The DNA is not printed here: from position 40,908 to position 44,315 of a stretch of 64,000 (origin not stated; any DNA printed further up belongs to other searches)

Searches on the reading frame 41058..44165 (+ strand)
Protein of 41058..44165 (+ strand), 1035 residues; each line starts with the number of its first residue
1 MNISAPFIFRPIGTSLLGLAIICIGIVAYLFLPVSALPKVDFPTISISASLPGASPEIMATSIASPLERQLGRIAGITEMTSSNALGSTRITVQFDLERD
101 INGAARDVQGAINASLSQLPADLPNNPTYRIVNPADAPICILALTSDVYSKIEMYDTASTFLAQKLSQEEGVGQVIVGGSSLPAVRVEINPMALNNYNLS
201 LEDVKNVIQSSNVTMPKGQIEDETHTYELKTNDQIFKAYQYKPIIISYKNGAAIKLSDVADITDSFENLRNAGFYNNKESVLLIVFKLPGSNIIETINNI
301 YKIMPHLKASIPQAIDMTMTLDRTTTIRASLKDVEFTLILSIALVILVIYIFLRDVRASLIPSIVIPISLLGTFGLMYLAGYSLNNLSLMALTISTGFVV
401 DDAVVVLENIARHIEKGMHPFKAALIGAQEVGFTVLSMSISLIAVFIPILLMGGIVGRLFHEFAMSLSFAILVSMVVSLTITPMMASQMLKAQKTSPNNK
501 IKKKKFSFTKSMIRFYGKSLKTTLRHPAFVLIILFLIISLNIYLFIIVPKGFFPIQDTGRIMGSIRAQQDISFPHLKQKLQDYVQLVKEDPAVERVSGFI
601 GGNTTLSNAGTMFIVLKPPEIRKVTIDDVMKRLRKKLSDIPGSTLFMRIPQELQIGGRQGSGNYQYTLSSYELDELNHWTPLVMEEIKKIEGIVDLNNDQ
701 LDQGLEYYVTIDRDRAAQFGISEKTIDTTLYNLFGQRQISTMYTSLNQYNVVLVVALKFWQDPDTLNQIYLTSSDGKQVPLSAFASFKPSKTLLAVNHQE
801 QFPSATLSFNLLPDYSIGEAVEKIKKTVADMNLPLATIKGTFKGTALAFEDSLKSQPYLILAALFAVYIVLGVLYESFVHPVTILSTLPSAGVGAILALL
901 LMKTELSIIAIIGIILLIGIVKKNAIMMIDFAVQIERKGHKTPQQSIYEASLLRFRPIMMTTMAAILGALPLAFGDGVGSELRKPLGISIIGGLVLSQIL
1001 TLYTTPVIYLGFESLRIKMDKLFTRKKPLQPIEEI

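Call 43: search_protein_families(library=pfam, proteins=[window:41058-44165:+], max_evalue=0.00001)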
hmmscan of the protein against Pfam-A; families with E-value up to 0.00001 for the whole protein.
window:41058-44165:+ (1035 aa): 2 families
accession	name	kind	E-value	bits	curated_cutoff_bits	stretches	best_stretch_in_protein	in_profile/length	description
PF00873.25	ACR_tran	-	0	1019.6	28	1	5-1012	3-1020/1021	AcrB/AcrD/AcrF family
PF03176.21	MMPL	-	6.3e-06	25.8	20.5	0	329-503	140-316/333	MMPL family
